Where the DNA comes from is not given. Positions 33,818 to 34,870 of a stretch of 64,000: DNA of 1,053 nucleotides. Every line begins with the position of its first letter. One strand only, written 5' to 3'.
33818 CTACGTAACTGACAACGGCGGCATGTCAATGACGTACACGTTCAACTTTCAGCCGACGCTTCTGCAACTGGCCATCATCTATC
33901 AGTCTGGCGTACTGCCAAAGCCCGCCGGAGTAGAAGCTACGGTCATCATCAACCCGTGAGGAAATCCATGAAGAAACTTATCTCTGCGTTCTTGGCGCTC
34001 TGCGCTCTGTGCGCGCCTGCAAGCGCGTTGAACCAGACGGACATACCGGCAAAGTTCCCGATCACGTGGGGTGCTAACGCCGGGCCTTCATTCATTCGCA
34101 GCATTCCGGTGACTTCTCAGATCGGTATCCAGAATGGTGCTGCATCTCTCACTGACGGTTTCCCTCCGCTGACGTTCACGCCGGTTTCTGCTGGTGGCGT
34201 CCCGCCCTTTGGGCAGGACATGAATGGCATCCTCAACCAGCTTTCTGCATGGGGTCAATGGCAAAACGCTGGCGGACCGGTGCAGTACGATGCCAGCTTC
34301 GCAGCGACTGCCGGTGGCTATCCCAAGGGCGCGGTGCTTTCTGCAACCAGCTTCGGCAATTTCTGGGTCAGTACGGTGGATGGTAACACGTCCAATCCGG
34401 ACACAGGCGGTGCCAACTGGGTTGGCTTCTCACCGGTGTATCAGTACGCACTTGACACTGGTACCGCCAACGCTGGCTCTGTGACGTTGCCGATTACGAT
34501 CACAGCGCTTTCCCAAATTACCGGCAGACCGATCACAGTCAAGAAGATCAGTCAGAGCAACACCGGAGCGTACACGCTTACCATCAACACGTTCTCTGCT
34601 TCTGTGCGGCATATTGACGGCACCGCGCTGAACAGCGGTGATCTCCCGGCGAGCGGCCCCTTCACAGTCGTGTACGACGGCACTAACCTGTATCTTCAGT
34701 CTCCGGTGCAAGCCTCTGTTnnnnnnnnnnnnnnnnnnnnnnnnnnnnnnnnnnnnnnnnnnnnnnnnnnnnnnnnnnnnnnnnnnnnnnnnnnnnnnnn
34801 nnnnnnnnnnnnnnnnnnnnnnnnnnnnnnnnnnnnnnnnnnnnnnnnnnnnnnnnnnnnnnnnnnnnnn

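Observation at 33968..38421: Second run of signal-peptide-bearing proteins: both distal tail fibres and the gene after them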

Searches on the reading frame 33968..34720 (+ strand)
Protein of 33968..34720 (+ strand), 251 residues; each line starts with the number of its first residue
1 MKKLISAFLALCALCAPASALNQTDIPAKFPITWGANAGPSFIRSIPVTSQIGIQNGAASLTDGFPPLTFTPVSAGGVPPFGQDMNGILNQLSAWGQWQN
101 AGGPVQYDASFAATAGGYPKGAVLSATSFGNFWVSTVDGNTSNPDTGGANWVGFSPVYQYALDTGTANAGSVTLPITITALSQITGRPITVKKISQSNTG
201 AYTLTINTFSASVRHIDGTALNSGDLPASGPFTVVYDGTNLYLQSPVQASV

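Call 18: find_related_loci(query=A2, collection=genome_contigs, flank=6000)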
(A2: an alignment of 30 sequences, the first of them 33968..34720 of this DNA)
Query A2 (251 aa) in genome_contigs; peptide patterns used: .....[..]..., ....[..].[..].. (x = any residue, [..] = any of these).
81 stretches matched a pattern; 40 encode a relative of the query (tblastn E <= 1e-3); 40 distinct loci.
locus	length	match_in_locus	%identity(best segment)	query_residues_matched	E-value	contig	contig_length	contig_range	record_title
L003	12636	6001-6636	51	20-229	3e-61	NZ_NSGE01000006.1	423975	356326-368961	Mesorhizobium sp. WSM3862 contig_6, whole genome shotgun sequence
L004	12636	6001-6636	51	20-229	3e-61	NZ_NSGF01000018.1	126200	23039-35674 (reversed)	Mesorhizobium sp. WSM3860 contig_18, whole genome shotgun sequence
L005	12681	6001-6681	51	21-245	2e-59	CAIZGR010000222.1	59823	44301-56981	MAG: uncultured Rhizobiales bacterium isolate G1coas_bin-1575 genome assembly, contig: bin-1575:222/870, whole genome sh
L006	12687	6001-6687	47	19-246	3e-59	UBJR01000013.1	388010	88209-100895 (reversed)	Rhizobiales bacterium isolate AFS000733 genome assembly, contig: contig_13, whole genome shotgun sequence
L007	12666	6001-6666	47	24-239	1e-54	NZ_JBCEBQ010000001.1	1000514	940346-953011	Rhizobium sp. HT1-10 Contig_1, whole genome shotgun sequence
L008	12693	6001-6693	46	21-245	2e-53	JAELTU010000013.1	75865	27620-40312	Rhizobium sp. ASV20 NODE_13_length_75865_cov_18.810109, whole genome shotgun sequence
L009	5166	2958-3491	52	1-180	2e-52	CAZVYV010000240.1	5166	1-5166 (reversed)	MAG TPA_asm: uncultured Terracidiphilus sp. isolate binchicken_co162_315 genome assembly, contig: NODE_45778_length_5166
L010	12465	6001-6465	58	21-175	1e-51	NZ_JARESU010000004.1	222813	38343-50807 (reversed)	Paraburkholderia sp. RL18-085-BIA-A 4, whole genome shotgun sequence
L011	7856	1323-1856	50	2-181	5e-50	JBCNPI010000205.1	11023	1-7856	MAG: Rhizobium sp. isolate SMAGNO149 Contig205, whole genome shotgun sequence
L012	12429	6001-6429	58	10-154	7e-50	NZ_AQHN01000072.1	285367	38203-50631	Rhizobium freirei PRF 81 Cont737, whole genome shotgun sequence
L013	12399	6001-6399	59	20-152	2e-49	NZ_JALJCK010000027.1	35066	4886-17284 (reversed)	Shinella yambaruensis strain DSM 18801 NODE_27_length_35066_cov_203.247506, whole genome shotgun sequence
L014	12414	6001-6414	59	21-158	8e-50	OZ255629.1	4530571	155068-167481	MAG: Acetobacteraceae bacterium isolate bf2755eb-3f0b-42ee-8b00-77430d29f614 genome assembly, chromosome: 1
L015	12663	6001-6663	46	17-236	4e-49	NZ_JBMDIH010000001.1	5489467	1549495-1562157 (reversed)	Labrys sp. La1 Labrys_C1, whole genome shotgun sequence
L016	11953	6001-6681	41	19-236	3e-48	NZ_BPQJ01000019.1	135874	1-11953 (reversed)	Methylobacterium frigidaeris strain JCM 32048 entry19, whole genome shotgun sequence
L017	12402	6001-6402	61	21-152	8e-48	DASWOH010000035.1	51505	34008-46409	MAG TPA_asm: Rhizobium sp. isolate SMAG_U3435 k141_2417709, whole genome shotgun sequence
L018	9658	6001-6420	58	7-146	7e-46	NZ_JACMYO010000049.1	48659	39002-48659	Bradyrhizobium oropedii strain Pear76 Contigs_049, whole genome shotgun sequence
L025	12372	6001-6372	52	23-145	4e-40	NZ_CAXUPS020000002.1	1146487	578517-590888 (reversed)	Bradyrhizobium sp. LjRoot220 LJR220c2, whole genome shotgun sequence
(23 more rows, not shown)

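Call 19: find_related_loci(query=A2, collection=viral_contigs, flank=6000)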
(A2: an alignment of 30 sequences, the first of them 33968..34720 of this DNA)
Query A2 (251 aa) in viral_contigs; peptide patterns used: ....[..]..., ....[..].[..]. (x = any residue, [..] = any of these).
372 stretches matched a pattern; 353 encode a relative of the query (tblastn E <= 1e-3); the best 80 are kept; 80 distinct loci.
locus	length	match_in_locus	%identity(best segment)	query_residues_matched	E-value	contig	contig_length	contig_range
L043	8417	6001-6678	56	26-247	4e-68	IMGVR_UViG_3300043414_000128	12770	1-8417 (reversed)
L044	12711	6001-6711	50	12-246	6e-65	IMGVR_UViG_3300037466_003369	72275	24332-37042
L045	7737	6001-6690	52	25-248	6e-65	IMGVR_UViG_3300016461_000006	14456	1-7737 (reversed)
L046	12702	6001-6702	49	21-251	1e-62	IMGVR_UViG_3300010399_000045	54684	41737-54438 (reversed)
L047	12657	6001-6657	53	21-237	1e-62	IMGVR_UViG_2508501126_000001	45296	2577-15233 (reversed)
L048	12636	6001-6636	52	20-229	8e-62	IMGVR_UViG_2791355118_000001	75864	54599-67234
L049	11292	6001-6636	53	20-229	2e-61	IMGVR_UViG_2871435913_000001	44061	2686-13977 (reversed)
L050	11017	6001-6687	51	21-244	3e-61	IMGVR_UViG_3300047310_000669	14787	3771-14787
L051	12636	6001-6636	51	20-229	5e-61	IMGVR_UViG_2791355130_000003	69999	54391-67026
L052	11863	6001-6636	51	20-229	6e-61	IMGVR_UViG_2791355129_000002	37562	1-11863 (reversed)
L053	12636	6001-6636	52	20-230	8e-61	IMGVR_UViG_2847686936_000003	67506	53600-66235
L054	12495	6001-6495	59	15-174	2e-60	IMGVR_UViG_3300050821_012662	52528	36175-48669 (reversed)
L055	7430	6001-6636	51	20-229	2e-60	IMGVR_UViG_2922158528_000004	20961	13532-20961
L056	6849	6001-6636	52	20-230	1e-60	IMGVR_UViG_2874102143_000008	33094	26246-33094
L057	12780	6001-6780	45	1-251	2e-59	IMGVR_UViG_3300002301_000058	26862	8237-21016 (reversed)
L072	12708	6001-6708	47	14-243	2e-55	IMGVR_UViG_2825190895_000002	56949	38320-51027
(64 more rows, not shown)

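Call 37: search_dna_similar(query=L072:7181-8935:+, collection=phages, mode=protein, max_rows=30, max_evalue=0.001)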
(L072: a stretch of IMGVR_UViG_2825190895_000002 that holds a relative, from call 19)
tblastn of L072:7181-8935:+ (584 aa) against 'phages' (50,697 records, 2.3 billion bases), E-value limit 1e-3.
Records with a match: 2; places in all: 2; records where one place covers at least 80% of the query: 0.
Best place of each record, by identity: <60% 2.
By first word of the organism name: Agrobacterium 1; Pseudanabaena 1.
By host as written in the record: Agrobacterium tumefaciens EHA105 1; Pseudanabaena sp. 1.
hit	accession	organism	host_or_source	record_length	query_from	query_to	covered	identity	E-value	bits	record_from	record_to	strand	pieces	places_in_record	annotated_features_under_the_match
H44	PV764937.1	Agrobacterium phage Rivra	Agrobacterium tumefaciens EHA105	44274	249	560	53%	28.3%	1e-5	54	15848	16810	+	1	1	hypothetical protein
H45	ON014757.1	Pseudanabaena phage Pam5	Pseudanabaena sp.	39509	288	563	47%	31.1%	9e-24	112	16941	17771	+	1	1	tail spike protein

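Call 39: search_dna_similar(query=window:33968-34720:+, collection=phages, mode=protein, max_rows=60, rows=spread)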
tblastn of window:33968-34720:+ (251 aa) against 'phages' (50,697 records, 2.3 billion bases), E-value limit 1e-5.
Records with a match: 173; places in all: 234; records where one place covers at least 80% of the query: 60.
Best place of each record, by identity: <60% 173.
By first word of the organism name: Acinetobacter 82; Xanthomonas 36; Burkholderia 15; Ralstonia 11; Aeromonas 9; Klebsiella 6; Pseudomonas 5; Edwardsiella 4; Pantoea 1; Acetobacter 1; and 3 more.
By host as written in the record: Acinetobacter baumannii 39; - 14; Xanthomonas oryzae pv. oryzae 14; Xanthomonas arboricola pv. pruni strain Xcp1 6; Acinetobacter sp. 5; Ralstonia pseudosolanacearum I-31 (MT043) 5; Burkholderia sp. 4; Pseudomonas syringae 7C 4; and 61 more.
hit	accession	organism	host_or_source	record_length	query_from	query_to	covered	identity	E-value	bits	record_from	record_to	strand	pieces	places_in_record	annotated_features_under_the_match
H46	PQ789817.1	Burkholderia phage vB_E177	Burkholderia sp.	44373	22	241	88%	40.6%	4e-28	117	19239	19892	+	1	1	tail fiber protein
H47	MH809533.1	Burkholderia phage phiE058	Burkholderia thailandensis E058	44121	22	241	88%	40.2%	6e-28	117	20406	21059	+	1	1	hypothetical protein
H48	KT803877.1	Burkholderia phage PE067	Burkholderia thailandensis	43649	25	241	86%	40.3%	2e-28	119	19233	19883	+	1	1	tail fiber protein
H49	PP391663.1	Xanthomonas phage XapPhi5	Xanthomonas arboricola pv. pruni strain ...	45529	24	246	89%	36.9%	1e-19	93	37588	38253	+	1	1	tail fiber protein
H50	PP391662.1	Xanthomonas phage XapPhi4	Xanthomonas arboricola pv. pruni strain ...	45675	24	246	89%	36.9%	1e-19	93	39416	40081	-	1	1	tail fiber protein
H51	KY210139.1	Xanthomonas phage KPhi1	Xanthomonas euvesicatoria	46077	24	245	88%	36.5%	2e-15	81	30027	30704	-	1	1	hypothetical protein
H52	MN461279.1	Xanthomonas virus phiXaf18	Xanthomonas vesicatoria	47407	24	245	88%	36.1%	4e-15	80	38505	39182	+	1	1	putative tail fiber protein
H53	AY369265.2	Burkholderia phage Bcep1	-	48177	23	241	87%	35.5%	3e-20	95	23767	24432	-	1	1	Bcep1-33: gp33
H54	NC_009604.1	Burkholderia phage BcepNY3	Burkholderia cenocepacia HI2424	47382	23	241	87%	35.5%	3e-20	95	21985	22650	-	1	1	tail fiber protein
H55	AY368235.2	Burkholderia phage Bcep43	-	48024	23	241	87%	34.8%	3e-21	98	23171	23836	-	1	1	Bcep43-31: gp31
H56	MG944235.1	Xanthomonas phage XPV2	Xanthomonas oryzae pv. oryzae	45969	45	246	80%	34.1%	1e-12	73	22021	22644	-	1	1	hypothetical protein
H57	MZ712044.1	Acinetobacter phage BUCT629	Acinetobacter baumannii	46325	27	249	89%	30.6%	5e-10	122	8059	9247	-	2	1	putative tail fiber protein | tail fiber protein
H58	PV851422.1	Acinetobacter phage P11B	Acinetobacter baumannii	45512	27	249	89%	29.6%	2e-11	124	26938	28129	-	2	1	AFKNPDHD_00056: tail fiber protein | AFKNPDHD_00055: tail fiber protein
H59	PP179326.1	Pseudomonas phage Orimi01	Pseudomonas syringae 7C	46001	46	156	44%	59.5%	7e-35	137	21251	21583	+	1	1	hypothetical protein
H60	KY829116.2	Acinetobacter phage WCHABP1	Acinetobacter baumannii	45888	27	247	88%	29.6%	3e-11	126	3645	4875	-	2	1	putative tail fiber protein (x2)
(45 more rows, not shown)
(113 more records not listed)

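Call 68: search_solved_structures(query=A2, max_evalue=0.1, show_alignments=2)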
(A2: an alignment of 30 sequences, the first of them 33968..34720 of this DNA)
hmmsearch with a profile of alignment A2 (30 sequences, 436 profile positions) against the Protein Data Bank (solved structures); distinct sequences matched with E-value up to 0.1: 2.
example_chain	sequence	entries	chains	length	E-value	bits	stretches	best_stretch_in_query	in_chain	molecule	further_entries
24qi_A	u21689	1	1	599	0.0018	21.5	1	102-156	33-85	Tailspike depolymerase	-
8opz_A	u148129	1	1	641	0.0033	20.6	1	118-178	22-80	Tailspike depolymerase (APK16_gp47) from Acinetobacter phage APK16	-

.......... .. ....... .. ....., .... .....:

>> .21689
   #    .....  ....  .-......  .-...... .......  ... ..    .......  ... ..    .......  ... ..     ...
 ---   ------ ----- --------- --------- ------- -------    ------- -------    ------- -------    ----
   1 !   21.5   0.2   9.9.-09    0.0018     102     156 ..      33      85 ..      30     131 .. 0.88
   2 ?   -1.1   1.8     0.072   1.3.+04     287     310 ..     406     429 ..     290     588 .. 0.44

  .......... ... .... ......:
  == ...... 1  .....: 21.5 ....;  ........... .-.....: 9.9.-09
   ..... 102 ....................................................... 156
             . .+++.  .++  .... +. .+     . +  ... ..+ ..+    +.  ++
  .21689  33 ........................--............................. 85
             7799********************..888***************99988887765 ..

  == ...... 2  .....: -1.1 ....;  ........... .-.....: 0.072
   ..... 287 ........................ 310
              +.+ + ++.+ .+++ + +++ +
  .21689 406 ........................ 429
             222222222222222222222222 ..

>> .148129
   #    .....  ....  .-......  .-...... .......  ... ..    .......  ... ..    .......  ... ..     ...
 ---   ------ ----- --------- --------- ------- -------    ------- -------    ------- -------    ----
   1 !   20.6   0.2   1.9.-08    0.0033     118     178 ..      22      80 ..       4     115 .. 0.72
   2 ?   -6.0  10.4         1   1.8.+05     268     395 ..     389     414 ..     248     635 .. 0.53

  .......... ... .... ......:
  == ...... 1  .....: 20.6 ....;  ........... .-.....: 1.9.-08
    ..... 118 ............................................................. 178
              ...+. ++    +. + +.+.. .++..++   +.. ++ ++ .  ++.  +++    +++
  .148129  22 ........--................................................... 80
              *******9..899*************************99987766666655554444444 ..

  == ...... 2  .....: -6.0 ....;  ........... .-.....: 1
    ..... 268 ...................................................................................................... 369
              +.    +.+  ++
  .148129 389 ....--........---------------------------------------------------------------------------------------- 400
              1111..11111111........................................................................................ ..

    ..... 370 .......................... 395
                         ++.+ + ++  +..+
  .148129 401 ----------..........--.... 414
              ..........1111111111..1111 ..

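Call 70: list_cluster_members(proteins=[L012:7441-9630:+, L025:7765-10206:+, L015:7910-10033:+, L018:7251-8891:+, L008:7501-10302:+])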
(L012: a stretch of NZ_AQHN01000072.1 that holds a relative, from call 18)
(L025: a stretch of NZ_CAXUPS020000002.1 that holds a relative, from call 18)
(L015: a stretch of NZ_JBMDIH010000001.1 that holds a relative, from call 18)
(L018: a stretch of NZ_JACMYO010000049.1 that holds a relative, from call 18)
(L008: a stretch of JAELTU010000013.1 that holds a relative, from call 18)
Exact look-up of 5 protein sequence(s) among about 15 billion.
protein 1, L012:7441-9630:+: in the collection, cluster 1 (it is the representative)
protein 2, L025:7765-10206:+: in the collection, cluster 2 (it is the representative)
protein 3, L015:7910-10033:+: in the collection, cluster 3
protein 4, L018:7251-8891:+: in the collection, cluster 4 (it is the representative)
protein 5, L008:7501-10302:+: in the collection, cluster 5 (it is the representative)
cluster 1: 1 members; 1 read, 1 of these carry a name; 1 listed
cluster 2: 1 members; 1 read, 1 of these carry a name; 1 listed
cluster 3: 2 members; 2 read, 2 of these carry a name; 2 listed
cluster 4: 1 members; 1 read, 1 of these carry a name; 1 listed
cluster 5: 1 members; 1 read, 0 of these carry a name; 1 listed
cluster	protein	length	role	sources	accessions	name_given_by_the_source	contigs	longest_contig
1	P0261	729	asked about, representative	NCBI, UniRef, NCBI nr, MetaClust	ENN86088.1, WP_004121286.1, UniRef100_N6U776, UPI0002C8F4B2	hypothetical protein RHSP_82554 [Rhizobium freirei PRF 81] | Pectate lyase superfamily protein domain-containing protein n=1 Tax=Rhizobium freirei PRF ... | hypothetical protein [Rhizobium freirei]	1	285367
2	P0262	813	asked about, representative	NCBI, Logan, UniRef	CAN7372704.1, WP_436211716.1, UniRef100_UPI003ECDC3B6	hypothetical protein LJR220_003321 [Bradyrhizobium sp. LjRoot220] | beta strand repeat-containing protein n=1 Tax=Bradyrhizobium sp. LjRoot220 TaxID=3342284 ...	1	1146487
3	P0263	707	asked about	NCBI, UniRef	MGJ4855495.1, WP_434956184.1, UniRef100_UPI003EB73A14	hypothetical protein ACN6KF_001441 [Labrys sp. La1] | hypothetical protein n=1 Tax=Labrys sp. La1 TaxID=3404917 RepID=UPI003EB73A14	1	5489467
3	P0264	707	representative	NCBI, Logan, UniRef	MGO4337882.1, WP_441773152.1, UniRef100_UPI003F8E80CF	hypothetical protein AB4037_23480 [Labrys sp. KB_33_2] | hypothetical protein n=1 Tax=Labrys sp. KB_33_2 TaxID=3237479 RepID=UPI003F8E80CF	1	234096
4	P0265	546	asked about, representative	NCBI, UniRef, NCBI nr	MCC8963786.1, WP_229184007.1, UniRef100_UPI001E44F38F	hypothetical protein H8A95_16060 [Bradyrhizobium sp. Pear76] | beta strand repeat-containing protein n=1 Tax=Bradyrhizobium oropedii TaxID=1571201 ... | hypothetical protein [Bradyrhizobium oropedii]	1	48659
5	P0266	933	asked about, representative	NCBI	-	-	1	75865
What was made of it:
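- Fibre-2 relatives in isolates include pectate-lyase-superfamily proteins (call 70).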
